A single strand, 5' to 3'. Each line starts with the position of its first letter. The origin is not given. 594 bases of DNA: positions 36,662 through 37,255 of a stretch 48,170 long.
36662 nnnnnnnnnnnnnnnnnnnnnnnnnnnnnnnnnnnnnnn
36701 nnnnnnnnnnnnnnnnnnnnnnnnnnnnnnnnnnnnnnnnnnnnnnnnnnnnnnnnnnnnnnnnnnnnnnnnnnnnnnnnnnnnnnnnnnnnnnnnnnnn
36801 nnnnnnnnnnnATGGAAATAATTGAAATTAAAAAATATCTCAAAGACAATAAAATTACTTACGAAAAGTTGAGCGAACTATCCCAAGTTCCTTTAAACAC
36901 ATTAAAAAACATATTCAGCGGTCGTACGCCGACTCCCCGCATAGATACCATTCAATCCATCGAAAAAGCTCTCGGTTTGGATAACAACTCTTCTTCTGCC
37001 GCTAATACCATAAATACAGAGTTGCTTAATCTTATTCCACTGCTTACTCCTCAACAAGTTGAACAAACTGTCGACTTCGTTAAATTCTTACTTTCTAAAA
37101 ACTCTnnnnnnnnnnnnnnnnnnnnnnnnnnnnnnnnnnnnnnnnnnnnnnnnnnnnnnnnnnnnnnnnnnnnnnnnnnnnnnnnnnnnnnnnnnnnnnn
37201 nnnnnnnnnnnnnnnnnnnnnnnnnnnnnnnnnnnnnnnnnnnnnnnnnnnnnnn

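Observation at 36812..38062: Tandem array of three repressor-type HTH paralogues, only the last of which has the S24 self-cleavage domain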

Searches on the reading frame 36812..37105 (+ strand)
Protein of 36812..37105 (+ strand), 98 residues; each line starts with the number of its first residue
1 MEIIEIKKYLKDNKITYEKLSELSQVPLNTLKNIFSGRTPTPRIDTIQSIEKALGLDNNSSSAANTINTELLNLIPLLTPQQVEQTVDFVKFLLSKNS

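Call 6: search_protein_families(library=pfam, proteins=[window:36812-37105:+], max_evalue=0.01)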
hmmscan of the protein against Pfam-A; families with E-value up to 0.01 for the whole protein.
window:36812-37105:+ (98 aa): 4 families
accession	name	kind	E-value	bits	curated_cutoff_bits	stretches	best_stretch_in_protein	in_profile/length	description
PF01381.28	HTH_3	-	1.3e-07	32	23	1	6-56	1-50/55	Helix-turn-helix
PF13443.12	HTH_26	-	7.5e-06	26.5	22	1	6-56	2-52/63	Cro/C1-type HTH DNA-binding domain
PF12844.13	HTH_19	-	0.00077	19.8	30.2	1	6-59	4-56/64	Helix-turn-helix domain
PF13560.12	HTH_31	-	0.0041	17.8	27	1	15-57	15-57/64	Helix-turn-helix domain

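Call 7: search_protein_families(library=phrogs, proteins=[window:36812-37105:+], max_evalue=0.01)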
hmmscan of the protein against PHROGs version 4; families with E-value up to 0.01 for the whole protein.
window:36812-37105:+ (98 aa): 10 families
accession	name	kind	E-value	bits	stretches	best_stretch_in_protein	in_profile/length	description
phrog_8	-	transcription regulation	2.2e-07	31.6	1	6-62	81-144/346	transcriptional regulator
phrog_9425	-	transcription regulation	3.7e-06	27.6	1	6-57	12-63/72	transcriptional repressor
phrog_4779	-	transcription regulation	1e-05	26.9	1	2-70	3-74/98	transcriptional regulator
phrog_3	-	transcription regulation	1.1e-05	26.4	1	5-57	92-141/430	transcriptional repressor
phrog_3557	-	transcription regulation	0.00022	22.4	1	6-58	18-68/142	transcriptional regulator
phrog_769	-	transcription regulation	0.00059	20.8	1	5-41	15-51/89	transcriptional repressor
phrog_4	-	transcription regulation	0.002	18.2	1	6-59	141-189/400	transcriptional repressor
phrog_4583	-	transcription regulation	0.0021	19.1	1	6-57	15-65/81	transcriptional repressor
phrog_147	-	transcription regulation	0.0041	18.5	1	6-51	9-54/100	transcriptional regulator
phrog_5823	-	transcription regulation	0.0047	17.1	1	6-58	11-63/404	transcriptional regulator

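Call 9: find_related_loci(query=window:36812-37105:+, collection=genome_contigs, flank=4000)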
Query window:36812-37105:+ (98 aa) in genome_contigs; peptide patterns used: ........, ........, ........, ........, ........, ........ (x = any residue, [..] = any of these).
259 stretches matched a pattern, but none encodes a relative of the query by tblastn (E <= 1e-3).

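Call 10: find_homologous_proteins(query=window:36812-37105:+, max_evalue=0.001)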
Query window:36812-37105:+ (98 aa): 33 proteins with E <= 0.001 among 36 candidates.
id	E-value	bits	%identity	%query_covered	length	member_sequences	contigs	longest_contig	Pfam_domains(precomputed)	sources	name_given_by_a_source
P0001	1.4e-53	196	100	100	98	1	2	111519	PF01381.29,PF13443.13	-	-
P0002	5.2e-25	105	60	100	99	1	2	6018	PF01381.29,PF13443.13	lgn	-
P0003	1.7e-24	103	62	100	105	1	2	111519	PF01381.29,PF13443.13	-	-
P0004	5.7e-23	99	52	100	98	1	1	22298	PF01381.29,PF13443.13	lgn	-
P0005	1.4e-20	91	78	59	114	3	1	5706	PF01381.29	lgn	-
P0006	1.5e-20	91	75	62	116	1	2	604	PF01381.29,PF13443.13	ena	-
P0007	2.9e-20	90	66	68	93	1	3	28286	PF01381.29,PF13443.13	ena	-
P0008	8.7e-20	88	66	71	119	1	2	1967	PF12844.14,PF01381.29,PF13443.13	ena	-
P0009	1.8e-19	87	70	62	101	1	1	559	PF01381.29,PF13443.13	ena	-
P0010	3.2e-19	87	74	58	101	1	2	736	PF01381.29,PF13443.13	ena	-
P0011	1.9e-17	81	62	69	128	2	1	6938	PF01381.29,PF13443.13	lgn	-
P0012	3.0e-17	80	62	69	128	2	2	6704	PF01381.29,PF13443.13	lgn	-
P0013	5.9e-17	79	73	61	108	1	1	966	PF01381.29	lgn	-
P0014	7.8e-17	79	76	46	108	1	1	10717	PF01381.29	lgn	-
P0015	8.8e-17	79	43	96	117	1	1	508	PF01381.29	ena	-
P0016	8.9e-17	79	67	61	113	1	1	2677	PF01381.29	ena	-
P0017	2.1e-16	78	71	59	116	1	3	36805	PF01381.29,PF13443.13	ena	-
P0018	2.6e-16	77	47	98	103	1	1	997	PF01381.29,PF13443.13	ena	-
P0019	2.9e-16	77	45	98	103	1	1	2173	PF01381.29,PF13443.13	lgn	-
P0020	3.0e-16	77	71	57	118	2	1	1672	PF01381.29,PF13443.13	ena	-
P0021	4.4e-16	77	76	42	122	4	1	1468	PF01381.29,PF13443.13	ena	-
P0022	7.4e-16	76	68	58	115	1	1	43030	PF01381.29,PF13443.13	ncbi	-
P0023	1.1e-15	75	71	57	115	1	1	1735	PF01381.29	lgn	-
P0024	2.8e-15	74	65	72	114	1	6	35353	PF01381.29,PF13443.13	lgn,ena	-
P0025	2.4e-14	71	61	65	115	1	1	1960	PF01381.29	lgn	-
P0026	3.6e-14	70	70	55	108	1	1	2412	PF01381.29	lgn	-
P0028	2.4e-13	68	68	57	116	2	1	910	PF01381.29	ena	-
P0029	2.1e-12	65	71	50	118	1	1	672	PF01381.29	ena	-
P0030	1.5e-11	62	61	50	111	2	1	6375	PF01381.29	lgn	-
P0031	1.5e-11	62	53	61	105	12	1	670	PF01381.29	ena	-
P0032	6.8e-11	60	57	59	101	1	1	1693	PF01381.29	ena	-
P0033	1.8e-10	59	70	44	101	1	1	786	PF01381.29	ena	-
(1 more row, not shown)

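Call 12: find_encoding_contigs(protein=P0004, flank=6000, max_places=3)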
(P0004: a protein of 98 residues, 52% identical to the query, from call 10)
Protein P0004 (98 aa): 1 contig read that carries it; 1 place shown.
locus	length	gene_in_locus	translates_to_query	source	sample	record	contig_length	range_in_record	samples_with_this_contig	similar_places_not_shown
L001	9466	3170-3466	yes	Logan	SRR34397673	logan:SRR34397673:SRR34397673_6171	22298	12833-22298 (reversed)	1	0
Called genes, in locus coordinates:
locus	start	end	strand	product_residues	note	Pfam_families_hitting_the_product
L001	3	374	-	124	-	?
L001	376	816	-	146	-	-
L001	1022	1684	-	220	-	PF04404:ERF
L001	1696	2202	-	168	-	PF05565:Sipho_Gp157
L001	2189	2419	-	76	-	-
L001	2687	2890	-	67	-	PF01381:HTH_3 (weak)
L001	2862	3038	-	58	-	-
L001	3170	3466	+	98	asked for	PF01381:HTH_3, PF13443:HTH_26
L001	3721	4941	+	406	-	PF00589:Phage_integrase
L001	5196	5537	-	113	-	PF25223:DUF7841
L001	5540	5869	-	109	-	-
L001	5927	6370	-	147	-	-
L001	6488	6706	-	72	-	-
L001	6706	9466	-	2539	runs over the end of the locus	PF18857:LPD38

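Call 13: find_encoding_contigs(protein=P0002, flank=6000, max_places=3)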
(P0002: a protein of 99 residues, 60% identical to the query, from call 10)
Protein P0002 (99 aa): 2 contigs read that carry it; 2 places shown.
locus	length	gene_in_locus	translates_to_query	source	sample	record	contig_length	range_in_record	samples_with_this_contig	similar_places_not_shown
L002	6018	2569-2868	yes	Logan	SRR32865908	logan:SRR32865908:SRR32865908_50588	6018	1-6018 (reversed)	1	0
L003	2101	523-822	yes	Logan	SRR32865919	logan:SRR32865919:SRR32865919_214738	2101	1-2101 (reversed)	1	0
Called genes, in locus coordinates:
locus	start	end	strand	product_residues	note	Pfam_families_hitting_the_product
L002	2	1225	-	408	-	?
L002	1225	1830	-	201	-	PF01381:HTH_3, PF13443:HTH_26 (weak), PF00717:Peptidase_S24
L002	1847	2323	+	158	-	-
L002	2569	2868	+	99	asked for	PF01381:HTH_3, PF13443:HTH_26 (weak)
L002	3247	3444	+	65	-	-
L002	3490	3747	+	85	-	-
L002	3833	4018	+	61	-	-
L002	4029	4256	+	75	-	PF01381:HTH_3, PF12844:HTH_19 (weak), PF13560:HTH_31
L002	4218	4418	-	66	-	PF12844:HTH_19, PF13560:HTH_31, PF01381:HTH_3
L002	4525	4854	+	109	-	-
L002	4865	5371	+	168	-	PF05565:Sipho_Gp157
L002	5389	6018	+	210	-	?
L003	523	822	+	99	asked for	PF01381:HTH_3, PF13443:HTH_26 (weak)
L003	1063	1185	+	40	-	-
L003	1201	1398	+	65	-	-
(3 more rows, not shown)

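Call 17: find_related_loci(query=A3, collection=viral_contigs, flank=5000)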
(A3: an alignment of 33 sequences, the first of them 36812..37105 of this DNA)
Query A3 (98 aa) in viral_contigs; peptide patterns used: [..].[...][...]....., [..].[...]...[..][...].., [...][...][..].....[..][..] (x = any residue, [..] = any of these).
143 stretches matched a pattern; 20 encode a relative of the query (tblastn E <= 1e-3); 20 distinct loci.
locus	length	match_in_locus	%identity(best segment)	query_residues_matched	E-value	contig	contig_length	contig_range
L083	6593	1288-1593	46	1-96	9e-24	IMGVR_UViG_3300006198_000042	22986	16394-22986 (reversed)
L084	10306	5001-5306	46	1-96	9e-24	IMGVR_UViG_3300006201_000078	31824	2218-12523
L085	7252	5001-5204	62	1-68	1e-22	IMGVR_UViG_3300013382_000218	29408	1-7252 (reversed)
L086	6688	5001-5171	61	1-57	2e-19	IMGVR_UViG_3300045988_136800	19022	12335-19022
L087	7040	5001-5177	56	1-59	7e-19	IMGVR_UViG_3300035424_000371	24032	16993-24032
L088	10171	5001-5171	65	2-57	9e-19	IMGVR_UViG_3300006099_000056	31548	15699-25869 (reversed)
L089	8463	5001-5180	58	1-60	5e-18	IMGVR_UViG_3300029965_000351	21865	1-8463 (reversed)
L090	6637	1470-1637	55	1-56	4e-16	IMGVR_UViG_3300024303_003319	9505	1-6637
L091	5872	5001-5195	45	1-65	1e-14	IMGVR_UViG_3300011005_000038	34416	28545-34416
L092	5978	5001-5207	45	5-75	1e-13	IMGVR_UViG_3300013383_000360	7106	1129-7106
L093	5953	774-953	47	1-60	2e-13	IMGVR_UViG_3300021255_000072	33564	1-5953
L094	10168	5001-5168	46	1-56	2e-13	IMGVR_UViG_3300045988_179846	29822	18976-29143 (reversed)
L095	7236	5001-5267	33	20-96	1e-11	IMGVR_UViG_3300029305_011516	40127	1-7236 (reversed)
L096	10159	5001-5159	43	7-59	5e-11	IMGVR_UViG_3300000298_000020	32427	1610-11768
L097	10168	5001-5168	39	11-66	6e-11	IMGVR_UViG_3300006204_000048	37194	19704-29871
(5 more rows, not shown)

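Call 19: find_encoding_contigs(protein=P0022, flank=5000, max_places=2)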
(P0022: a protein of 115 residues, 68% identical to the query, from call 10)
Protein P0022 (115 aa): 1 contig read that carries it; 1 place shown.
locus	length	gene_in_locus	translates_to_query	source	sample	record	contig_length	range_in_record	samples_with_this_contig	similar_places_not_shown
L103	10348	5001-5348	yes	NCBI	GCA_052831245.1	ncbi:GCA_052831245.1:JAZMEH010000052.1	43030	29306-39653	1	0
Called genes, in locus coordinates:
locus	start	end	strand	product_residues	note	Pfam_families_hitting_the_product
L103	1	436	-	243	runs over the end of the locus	PF19808:DUF6291 (weak)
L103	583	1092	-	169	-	PF16784:HNHc_6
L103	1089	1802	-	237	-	PF06378:SSAP_Sak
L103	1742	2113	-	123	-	-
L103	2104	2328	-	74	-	-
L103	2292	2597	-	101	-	-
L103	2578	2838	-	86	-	-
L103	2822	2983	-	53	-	-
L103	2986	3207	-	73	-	PF13443:HTH_26 (weak), PF01381:HTH_3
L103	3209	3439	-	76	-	PF01381:HTH_3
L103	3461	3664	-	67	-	PF01381:HTH_3, PF13443:HTH_26, PF07022:Phage_CI_repr (weak)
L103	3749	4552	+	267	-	-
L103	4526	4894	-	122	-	-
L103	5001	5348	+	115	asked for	PF01381:HTH_3, PF13443:HTH_26 (faint)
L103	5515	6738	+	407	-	PF14659:Phage_int_SAM_3, PF22022:Phage_int_M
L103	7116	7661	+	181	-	PF04014:MazE_antitoxin, PF15714:SpoVT_C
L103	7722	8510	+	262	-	PF00882:Zn_dep_PLPC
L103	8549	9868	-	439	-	-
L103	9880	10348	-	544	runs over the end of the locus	PF00749:tRNA-synt_1c, PF03950:tRNA-synt_1c_C, PF20974:tRNA-synt_1c_C2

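Call 20: find_encoding_contigs(protein=P0017, flank=5000, max_places=2)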
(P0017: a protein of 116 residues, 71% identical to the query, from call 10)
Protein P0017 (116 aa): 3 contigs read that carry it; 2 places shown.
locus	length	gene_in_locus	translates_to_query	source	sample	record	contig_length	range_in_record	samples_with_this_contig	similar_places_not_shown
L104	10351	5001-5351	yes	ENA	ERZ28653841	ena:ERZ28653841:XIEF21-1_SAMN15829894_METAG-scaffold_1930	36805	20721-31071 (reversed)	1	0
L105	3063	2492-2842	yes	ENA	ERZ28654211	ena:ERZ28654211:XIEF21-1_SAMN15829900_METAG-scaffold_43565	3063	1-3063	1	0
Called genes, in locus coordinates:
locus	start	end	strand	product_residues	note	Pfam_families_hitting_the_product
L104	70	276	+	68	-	-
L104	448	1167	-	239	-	PF06378:SSAP_Sak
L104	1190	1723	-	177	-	-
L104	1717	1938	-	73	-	-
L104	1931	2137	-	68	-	-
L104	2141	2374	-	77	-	-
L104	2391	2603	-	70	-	-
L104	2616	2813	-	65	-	PF12844:HTH_19, PF13443:HTH_26, PF13560:HTH_31, PF01381:HTH_3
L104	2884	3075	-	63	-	-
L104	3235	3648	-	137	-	-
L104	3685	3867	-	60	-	PF12844:HTH_19, PF13560:HTH_31, PF01381:HTH_3, PF13443:HTH_26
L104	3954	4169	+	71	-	PF13619:KTSC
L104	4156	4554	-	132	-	-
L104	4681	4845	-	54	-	-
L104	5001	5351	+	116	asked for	PF01381:HTH_3, PF13443:HTH_26 (faint)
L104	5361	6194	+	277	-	PF02498:Bro-N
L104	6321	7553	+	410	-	PF14659:Phage_int_SAM_3, PF22022:Phage_int_M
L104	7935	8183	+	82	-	PF13744:HTH_37 (weak), PF13443:HTH_26, PF01381:HTH_3 (weak)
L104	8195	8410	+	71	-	-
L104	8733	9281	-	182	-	PF18809:PBECR1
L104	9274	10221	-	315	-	-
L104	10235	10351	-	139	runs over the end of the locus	-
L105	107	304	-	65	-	PF12844:HTH_19, PF13443:HTH_26, PF13560:HTH_31, PF01381:HTH_3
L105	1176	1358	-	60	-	PF12844:HTH_19, PF13560:HTH_31, PF01381:HTH_3, PF13443:HTH_26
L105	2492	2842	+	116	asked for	PF01381:HTH_3, PF13443:HTH_26 (faint)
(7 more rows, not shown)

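Call 21: find_encoding_contigs(protein=P0024, flank=5000, max_places=3)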
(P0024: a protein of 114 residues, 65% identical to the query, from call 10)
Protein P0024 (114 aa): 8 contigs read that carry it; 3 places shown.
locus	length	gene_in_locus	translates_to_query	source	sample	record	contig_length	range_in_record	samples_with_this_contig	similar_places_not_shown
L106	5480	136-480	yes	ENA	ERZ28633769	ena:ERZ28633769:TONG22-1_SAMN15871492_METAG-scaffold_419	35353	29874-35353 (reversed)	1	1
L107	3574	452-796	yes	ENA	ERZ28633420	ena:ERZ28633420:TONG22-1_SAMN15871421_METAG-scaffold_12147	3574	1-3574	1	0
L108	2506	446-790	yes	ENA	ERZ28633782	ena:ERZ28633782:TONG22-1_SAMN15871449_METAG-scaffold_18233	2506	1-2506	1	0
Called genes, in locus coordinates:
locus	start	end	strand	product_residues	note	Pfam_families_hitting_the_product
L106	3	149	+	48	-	?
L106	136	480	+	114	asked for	PF01381:HTH_3, PF13443:HTH_26 (weak)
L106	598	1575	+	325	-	PF14659:Phage_int_SAM_3, PF22022:Phage_int_M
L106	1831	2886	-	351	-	-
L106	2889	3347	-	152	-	-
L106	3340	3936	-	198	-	-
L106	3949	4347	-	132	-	-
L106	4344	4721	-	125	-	-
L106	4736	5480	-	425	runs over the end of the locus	PF13306:LRR_5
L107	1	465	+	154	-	?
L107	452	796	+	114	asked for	PF01381:HTH_3, PF13443:HTH_26 (weak)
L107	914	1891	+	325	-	PF14659:Phage_int_SAM_3, PF22022:Phage_int_M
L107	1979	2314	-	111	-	PF00106:adh_short, PF13561:adh_short_C2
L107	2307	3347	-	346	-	PF03786:UxuA, PF01261:AP_endonuc_2 (weak)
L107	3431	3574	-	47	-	?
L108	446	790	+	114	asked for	PF01381:HTH_3, PF13443:HTH_26 (weak)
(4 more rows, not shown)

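Call 22: find_encoding_contigs(protein=P0005, flank=5000, max_places=2)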
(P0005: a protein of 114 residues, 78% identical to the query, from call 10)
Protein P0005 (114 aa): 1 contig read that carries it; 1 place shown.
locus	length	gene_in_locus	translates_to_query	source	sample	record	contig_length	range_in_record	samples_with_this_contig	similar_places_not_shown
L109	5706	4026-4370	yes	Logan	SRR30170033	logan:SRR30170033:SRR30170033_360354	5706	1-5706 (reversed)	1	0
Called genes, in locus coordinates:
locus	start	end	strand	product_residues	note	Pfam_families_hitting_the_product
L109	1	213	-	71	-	?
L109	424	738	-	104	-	PF08279:HTH_11 (weak)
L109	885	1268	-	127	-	-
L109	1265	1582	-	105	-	-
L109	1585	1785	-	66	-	-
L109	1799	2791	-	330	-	PF14297:Lin1244_N, PF09524:Phg_2220_C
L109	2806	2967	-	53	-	-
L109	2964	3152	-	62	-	-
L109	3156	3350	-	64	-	-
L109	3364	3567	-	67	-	PF12844:HTH_19 (weak), PF13443:HTH_26, PF13560:HTH_31 (weak), PF01381:HTH_3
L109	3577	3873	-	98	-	-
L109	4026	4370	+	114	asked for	PF01381:HTH_3 (weak)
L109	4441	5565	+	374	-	PF14659:Phage_int_SAM_3 (weak), PF22022:Phage_int_M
